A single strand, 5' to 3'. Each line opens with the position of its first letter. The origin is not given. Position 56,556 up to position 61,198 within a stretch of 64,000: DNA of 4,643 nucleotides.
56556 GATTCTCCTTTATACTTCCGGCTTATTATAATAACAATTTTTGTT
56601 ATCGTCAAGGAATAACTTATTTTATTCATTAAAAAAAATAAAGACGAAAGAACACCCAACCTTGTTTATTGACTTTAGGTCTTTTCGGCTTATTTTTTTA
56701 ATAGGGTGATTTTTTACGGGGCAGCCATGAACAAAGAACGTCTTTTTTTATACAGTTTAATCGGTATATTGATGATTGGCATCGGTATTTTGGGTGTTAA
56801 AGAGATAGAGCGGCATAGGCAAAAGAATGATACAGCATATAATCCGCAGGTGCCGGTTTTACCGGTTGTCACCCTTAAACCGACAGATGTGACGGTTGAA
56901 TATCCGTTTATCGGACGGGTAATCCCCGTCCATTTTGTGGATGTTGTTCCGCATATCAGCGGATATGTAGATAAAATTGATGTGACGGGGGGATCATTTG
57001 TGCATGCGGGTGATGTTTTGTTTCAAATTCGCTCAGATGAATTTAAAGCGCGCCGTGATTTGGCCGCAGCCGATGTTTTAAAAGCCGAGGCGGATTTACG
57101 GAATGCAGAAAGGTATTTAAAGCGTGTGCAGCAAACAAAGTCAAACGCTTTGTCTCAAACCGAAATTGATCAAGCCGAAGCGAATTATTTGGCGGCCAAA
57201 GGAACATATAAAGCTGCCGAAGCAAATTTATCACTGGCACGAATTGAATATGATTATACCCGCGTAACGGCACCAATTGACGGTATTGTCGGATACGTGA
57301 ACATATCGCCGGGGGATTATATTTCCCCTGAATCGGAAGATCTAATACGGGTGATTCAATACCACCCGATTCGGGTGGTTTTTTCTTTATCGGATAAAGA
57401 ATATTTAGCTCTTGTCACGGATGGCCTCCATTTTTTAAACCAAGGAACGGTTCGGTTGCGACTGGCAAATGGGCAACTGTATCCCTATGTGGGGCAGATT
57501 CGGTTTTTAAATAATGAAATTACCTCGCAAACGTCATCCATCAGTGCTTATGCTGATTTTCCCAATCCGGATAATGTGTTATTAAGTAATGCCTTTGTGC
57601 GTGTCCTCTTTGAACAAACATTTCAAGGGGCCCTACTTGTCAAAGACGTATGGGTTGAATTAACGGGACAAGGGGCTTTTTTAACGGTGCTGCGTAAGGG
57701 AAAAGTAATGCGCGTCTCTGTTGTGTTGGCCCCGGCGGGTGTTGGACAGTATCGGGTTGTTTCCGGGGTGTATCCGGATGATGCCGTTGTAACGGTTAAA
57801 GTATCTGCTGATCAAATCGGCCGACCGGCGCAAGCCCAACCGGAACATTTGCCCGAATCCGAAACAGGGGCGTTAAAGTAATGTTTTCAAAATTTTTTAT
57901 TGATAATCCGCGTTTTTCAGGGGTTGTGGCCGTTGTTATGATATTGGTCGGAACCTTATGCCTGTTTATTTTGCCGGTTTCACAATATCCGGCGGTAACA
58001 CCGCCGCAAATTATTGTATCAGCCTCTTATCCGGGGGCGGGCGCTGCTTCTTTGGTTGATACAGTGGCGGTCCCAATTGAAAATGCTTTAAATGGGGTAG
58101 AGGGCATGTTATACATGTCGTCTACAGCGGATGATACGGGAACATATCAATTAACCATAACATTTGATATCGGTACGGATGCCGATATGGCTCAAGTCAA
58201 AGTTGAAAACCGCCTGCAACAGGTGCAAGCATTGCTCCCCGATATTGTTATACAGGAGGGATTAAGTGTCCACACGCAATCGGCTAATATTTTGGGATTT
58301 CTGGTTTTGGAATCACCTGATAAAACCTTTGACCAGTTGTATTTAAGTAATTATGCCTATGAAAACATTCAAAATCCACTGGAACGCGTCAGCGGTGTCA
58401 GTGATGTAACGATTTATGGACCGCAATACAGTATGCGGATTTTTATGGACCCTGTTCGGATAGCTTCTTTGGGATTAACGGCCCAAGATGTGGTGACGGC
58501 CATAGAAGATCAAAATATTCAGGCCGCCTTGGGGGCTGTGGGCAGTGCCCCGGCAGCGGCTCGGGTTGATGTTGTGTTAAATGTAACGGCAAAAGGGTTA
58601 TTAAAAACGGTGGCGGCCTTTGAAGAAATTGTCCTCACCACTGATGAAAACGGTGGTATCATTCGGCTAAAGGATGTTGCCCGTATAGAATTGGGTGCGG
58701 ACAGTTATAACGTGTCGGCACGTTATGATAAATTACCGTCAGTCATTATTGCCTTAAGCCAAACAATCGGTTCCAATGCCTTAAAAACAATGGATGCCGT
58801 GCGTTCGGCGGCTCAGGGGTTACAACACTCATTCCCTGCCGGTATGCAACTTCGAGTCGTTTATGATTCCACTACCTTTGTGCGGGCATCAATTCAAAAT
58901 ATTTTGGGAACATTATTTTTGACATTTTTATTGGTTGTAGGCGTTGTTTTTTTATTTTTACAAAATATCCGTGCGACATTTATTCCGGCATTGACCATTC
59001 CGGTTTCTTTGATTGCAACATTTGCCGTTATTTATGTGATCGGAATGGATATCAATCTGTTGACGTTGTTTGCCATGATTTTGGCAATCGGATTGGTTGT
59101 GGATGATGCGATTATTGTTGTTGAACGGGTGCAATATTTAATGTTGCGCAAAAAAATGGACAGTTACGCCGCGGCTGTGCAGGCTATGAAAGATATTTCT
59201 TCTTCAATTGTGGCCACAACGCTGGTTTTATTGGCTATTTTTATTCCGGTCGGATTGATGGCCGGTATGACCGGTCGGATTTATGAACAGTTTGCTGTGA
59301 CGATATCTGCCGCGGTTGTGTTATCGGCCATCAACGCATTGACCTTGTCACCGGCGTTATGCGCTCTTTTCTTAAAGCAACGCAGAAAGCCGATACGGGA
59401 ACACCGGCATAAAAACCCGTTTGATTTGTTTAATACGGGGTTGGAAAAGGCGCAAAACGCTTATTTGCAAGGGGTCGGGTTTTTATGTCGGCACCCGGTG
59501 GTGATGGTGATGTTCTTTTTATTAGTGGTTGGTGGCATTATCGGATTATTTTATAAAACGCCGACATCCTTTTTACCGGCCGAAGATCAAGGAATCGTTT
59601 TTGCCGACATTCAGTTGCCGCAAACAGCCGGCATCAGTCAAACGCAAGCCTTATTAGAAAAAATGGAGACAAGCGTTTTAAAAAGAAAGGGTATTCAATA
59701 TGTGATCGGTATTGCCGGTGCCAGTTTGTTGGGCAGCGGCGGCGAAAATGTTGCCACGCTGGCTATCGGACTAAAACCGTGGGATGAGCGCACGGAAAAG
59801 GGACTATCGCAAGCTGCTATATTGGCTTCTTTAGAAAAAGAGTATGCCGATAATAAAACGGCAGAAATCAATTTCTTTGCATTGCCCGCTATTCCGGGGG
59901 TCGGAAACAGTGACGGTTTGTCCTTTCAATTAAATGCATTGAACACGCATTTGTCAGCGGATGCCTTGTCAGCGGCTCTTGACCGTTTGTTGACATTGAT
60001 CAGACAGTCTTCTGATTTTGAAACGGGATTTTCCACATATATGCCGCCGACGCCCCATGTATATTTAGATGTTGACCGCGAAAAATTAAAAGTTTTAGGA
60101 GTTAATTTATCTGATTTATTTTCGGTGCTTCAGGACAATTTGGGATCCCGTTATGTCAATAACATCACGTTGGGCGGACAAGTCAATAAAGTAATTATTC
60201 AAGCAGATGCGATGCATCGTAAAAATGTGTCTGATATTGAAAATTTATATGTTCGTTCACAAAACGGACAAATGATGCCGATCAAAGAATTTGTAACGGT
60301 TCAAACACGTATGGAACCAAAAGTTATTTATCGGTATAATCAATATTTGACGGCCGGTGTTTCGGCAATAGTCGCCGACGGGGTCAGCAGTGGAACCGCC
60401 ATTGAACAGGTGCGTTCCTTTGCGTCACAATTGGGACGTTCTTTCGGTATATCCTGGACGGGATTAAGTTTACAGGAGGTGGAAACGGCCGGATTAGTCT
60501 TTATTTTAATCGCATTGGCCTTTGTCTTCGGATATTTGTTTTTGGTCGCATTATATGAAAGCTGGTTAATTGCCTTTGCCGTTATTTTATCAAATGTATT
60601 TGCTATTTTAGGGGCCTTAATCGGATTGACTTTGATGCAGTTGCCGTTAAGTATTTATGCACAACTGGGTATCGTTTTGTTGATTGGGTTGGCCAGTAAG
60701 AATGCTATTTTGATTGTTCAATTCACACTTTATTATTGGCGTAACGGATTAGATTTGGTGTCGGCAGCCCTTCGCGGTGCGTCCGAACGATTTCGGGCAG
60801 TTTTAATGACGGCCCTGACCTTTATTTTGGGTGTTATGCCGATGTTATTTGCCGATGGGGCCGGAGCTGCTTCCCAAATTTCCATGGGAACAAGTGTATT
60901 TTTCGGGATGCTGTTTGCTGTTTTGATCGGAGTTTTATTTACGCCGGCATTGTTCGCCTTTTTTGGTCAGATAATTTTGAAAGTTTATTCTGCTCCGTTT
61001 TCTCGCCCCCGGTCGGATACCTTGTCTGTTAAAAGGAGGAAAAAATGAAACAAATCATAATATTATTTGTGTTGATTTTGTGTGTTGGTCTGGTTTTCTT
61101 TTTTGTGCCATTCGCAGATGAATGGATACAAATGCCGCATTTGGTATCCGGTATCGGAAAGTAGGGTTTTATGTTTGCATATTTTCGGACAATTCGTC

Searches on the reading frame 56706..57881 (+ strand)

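Call 14: search_protein_families(library=pfam, proteins=[window:56706-57881:+], max_evalue=0.001)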
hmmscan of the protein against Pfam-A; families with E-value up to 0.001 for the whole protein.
window:56706-57881:+ (391 aa): 3 families
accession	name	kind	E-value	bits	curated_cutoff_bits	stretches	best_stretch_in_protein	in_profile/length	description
PF16576.10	HlyD_D23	-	1e-13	51.5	30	1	78-298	20-214/214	Barrel-sandwich domain of CusB or HlyD membrane-fusion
PF13437.12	HlyD_3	-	1.8e-12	48.4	22.2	1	187-289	2-97/106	HlyD family secretion protein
PF13533.13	Biotin_lipoyl_2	-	3.5e-05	23.9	29.8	0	82-108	5-31/32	Biotin-lipoyl like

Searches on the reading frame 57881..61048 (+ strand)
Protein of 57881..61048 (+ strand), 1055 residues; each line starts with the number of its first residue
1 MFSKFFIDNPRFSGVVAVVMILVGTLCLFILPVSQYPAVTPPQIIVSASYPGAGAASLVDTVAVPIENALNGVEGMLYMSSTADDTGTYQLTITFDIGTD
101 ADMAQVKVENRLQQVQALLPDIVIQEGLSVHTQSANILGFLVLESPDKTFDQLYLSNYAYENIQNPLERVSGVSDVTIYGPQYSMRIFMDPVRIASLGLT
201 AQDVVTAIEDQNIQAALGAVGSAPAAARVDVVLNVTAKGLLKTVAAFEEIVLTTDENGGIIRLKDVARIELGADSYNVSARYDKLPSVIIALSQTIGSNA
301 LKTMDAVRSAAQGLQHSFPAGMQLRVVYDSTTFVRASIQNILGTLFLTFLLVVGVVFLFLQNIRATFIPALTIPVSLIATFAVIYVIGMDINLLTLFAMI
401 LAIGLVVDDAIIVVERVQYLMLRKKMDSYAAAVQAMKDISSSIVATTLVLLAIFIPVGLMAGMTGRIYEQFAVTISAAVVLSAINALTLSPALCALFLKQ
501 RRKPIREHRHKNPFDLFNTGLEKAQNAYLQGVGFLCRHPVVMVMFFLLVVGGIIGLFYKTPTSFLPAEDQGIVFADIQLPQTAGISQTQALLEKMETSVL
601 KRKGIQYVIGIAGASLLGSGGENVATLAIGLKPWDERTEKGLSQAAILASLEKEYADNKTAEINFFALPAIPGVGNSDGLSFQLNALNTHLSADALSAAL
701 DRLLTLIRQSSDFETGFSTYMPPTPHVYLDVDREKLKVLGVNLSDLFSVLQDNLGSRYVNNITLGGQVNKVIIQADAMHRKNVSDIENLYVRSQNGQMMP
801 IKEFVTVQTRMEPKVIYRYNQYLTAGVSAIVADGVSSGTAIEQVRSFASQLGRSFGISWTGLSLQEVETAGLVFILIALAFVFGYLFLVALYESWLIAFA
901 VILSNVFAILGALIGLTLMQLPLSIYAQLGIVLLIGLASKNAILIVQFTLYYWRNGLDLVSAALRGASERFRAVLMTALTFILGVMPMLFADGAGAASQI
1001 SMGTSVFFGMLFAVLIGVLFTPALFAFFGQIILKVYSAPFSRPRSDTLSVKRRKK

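Call 14: search_protein_families(library=pfam, proteins=[window:57881-61048:+], max_evalue=0.001)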
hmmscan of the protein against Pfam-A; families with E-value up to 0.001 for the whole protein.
window:57881-61048:+ (1055 aa): 3 families
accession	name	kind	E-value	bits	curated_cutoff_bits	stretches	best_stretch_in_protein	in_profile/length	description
PF00873.25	ACR_tran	-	1.1e-291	970.6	28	1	2-1028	1-1020/1021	AcrB/AcrD/AcrF family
PF03176.21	MMPL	-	9.4e-18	64.7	20.5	2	295-500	98-305/333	MMPL family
PF02355.23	SecD_SecF_C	-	0.00078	19.3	20.5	1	341-496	34-185/189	Protein export membrane protein SecD/SecF, C-terminal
